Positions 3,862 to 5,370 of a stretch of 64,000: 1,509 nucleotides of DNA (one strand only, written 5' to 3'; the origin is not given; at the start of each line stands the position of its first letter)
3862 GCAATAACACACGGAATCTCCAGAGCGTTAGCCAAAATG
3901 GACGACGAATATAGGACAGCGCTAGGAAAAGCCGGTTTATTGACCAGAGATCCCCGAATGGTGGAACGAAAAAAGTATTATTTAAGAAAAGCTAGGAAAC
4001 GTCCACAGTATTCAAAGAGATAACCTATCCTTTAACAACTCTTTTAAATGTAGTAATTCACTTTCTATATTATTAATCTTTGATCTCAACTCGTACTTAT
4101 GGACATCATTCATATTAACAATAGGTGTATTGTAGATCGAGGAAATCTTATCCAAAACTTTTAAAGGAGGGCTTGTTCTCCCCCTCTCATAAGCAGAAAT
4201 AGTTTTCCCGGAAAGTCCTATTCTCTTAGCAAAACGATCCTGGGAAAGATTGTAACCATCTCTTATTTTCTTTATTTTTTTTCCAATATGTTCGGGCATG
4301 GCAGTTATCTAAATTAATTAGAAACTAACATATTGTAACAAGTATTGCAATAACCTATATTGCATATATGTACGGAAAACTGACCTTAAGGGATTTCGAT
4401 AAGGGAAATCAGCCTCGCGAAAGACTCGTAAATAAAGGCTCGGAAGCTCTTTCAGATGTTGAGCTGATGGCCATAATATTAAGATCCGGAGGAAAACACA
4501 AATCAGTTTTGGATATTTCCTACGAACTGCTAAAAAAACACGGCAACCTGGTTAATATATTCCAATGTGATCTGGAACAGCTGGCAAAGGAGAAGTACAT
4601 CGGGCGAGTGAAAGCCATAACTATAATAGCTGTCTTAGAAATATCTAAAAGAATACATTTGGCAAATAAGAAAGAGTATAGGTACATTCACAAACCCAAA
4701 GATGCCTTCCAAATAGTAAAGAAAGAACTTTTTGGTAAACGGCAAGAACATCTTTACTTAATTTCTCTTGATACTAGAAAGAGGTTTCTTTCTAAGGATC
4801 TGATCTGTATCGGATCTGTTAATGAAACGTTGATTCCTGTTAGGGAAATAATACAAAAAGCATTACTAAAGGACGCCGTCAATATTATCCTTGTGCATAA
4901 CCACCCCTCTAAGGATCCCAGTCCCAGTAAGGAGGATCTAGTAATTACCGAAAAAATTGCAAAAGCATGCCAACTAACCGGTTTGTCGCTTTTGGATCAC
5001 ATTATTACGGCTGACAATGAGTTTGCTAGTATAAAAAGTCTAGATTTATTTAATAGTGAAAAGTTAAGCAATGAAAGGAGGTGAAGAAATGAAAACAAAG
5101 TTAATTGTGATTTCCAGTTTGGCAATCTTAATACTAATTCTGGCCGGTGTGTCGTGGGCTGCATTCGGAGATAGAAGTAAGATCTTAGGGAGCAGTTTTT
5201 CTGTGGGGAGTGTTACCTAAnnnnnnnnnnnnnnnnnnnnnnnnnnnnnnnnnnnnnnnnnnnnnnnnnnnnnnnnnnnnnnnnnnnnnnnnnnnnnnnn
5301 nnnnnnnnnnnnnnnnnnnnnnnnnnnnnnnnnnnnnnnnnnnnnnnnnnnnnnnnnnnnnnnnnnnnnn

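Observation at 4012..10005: Accessory/defence-like island directly downstream of the rplM-rpsI operon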

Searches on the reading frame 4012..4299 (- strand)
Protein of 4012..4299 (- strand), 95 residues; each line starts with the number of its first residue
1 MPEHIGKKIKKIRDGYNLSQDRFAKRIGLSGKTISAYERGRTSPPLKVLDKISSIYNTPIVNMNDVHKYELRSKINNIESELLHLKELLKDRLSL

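Call 3: search_protein_families(library=pfam, proteins=[window:4012-4299:-], max_evalue=0.1)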
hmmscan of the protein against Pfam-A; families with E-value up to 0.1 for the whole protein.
window:4012-4299:- (95 aa): 7 families
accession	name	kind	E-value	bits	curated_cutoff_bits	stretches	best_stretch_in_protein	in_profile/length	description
PF01381.28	HTH_3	-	2.1e-14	53.7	23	1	9-60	1-52/55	Helix-turn-helix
PF12844.13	HTH_19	-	4.1e-11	43.1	30.2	1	6-59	1-54/64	Helix-turn-helix domain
PF13560.12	HTH_31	-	3.2e-08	34.2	27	1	7-59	4-57/64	Helix-turn-helix domain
PF13443.12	HTH_26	-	4e-06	27.4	22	1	8-58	1-52/63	Cro/C1-type HTH DNA-binding domain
PF22495.2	HTH_92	-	0.0019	17.9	27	1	11-45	2-36/45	RsaL-like HTH domain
PF15731.11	MqsA_antitoxin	-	0.0023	18.5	30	1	6-51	71-116/131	Antitoxin component of bacterial toxin-antitoxin system, MqsA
PF20432.4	Xre-like-HTH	-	0.0036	18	25.8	1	9-53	15-59/63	Antitoxin Xre-like helix-turn-helix domain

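Call 4: search_protein_families(library=padloc, proteins=[window:4012-4299:-], max_evalue=0.1)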
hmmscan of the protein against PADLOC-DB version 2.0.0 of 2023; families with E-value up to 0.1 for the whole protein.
window:4012-4299:- (95 aa): 18 families
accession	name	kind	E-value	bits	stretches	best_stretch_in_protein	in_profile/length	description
PDLC02926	HTH_VI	-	8.8e-12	43.1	1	5-60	2-57/92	-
PDLC03947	RmrA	-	6.5e-10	36.4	1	5-68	12-75/383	-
PDLC03952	RmrA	-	4.7e-09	33.6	1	5-62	23-80/395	-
PDLC03665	Control_protein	-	5.9e-08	30.9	1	6-55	10-60/77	control protein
PDLC03951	RmrA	-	2.4e-07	28.1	1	6-64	10-68/400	-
PDLC03954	RmrA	-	2.7e-07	27.8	1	5-61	11-67/380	-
PDLC03945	RmrA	-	3e-06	24.7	1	5-59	3-57/394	-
PDLC03944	RmrA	-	4.6e-06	23.9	1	5-67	7-69/384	-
PDLC04775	PDC-M69A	-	6.5e-06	24.6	1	3-63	6-66/113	-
PDLC03949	RmrA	-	3.4e-05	20.9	1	9-60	7-58/363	-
PDLC04142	capH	-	7.6e-05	21.7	1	4-55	6-57/103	capH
PDLC03948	RmrA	-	0.00012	19.1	1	3-60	7-64/397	-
PDLC03955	RmrA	-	0.00041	17.7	1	16-60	32-76/371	-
PDLC04758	PDC-M64B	-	0.0009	17.7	1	5-75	31-101/123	-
PDLC03666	Control_protein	-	0.0013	17.1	1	3-56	5-58/77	control protein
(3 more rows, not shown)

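Call 7: search_protein_families(library=phrogs, proteins=[window:4012-4299:-], max_evalue=0.1)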
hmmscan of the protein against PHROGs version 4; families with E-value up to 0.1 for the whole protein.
window:4012-4299:- (95 aa): 29 families (the best 25 are shown)
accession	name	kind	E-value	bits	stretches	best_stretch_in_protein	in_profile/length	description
phrog_8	-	transcription regulation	3.5e-13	50.7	1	5-60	77-132/346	transcriptional regulator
phrog_2967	-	transcription regulation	6.9e-11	43.1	1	3-80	9-85/225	transcriptional regulator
phrog_3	-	transcription regulation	9e-11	43.2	1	3-69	87-148/430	transcriptional repressor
phrog_2104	-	unknown function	8e-10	39.8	1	7-60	42-95/103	-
phrog_2439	-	transcription regulation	1e-09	38.7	1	3-60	6-63/367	transcriptional regulator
phrog_4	-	transcription regulation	1.1e-08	35.5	1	4-60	136-188/400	transcriptional repressor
phrog_38149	-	unknown function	4.3e-08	34.3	1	4-54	8-58/190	-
phrog_5823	-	transcription regulation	9.6e-08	32.6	1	1-86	3-88/404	transcriptional regulator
phrog_2328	-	transcription regulation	1.1e-06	29.5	1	3-60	14-71/128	transcriptional repressor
phrog_147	-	transcription regulation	1.3e-06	29.6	1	3-53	3-54/100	transcriptional regulator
phrog_1373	-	transcription regulation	3.9e-06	27.9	1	5-54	64-113/166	transcriptional regulator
phrog_7241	-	transcription regulation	1.3e-05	26.2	1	10-60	67-117/122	transcriptional regulator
phrog_6962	-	unknown function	3.5e-05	25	1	4-44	1-41/73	-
phrog_4779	-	transcription regulation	6.5e-05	24.4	1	7-58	5-55/98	transcriptional regulator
phrog_1124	-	transcription regulation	7.9e-05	23.3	1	2-68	6-71/177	transcriptional regulator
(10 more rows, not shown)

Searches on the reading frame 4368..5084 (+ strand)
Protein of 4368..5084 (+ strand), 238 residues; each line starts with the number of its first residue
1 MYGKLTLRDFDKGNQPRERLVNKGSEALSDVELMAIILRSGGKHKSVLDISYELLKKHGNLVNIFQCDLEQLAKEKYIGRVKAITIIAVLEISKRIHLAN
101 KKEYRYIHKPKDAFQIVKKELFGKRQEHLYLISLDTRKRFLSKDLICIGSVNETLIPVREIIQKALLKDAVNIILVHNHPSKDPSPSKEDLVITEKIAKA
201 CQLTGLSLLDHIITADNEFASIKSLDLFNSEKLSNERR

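Call 3: search_protein_families(library=pfam, proteins=[window:4368-5084:+], max_evalue=0.1)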
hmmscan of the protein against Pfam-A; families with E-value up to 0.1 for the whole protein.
window:4368-5084:+ (238 aa): 3 families
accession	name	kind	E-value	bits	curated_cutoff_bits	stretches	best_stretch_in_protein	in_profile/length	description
PF04002.20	RadC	-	2.4e-36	124.7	22.1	1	107-224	1-118/121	RadC-like JAB domain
PF20582.4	UPF0758_N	-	1e-20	74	27.1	1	8-84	2-77/77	UPF0758 N-terminal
PF14464.11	Prok-JAB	-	0.072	13.4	25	0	170-198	66-94/114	Prokaryotic homologs of the JAB domain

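Call 4: search_protein_families(library=padloc, proteins=[window:4368-5084:+], max_evalue=0.1)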
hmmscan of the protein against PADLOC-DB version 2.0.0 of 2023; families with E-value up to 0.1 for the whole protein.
window:4368-5084:+ (238 aa): 4 families
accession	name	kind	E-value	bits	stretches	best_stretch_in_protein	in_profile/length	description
PDLC00900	JAB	-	0.0007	17.7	1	175-204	92-121/159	JAB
PDLC00896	JAB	-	0.001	16.8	1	177-223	98-145/159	JAB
PDLC00898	JAB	-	0.013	13.1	1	177-203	100-128/162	JAB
PDLC00909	JAB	-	0.015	13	1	175-217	103-145/168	JAB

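Call 7: search_protein_families(library=phrogs, proteins=[window:4368-5084:+], max_evalue=0.1)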
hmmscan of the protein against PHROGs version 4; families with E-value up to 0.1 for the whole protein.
window:4368-5084:+ (238 aa): 1 family
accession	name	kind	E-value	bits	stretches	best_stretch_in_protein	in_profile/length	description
phrog_10276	-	DNA, RNA and nucleotide metabolism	1.7e-34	120.1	1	99-224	22-149/153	DNA repair protein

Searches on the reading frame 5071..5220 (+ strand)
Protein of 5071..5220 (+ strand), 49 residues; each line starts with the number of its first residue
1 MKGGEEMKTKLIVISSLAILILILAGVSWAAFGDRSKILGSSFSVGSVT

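Call 3: search_protein_families(library=pfam, proteins=[window:5071-5220:+], max_evalue=0.1)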
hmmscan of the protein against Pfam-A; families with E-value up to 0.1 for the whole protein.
window:5071-5220:+ (49 aa): 1 family
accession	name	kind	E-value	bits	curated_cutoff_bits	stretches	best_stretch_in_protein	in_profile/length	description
PF09716.15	ETRAMP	-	0.036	14.5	29.1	1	7-30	49-72/81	Malarial early transcribed membrane protein (ETRAMP)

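Call 4: search_protein_families(library=padloc, proteins=[window:5071-5220:+], max_evalue=0.1)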
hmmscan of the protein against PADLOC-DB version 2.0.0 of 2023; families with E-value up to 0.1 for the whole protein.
window:5071-5220:+ (49 aa): 0 families
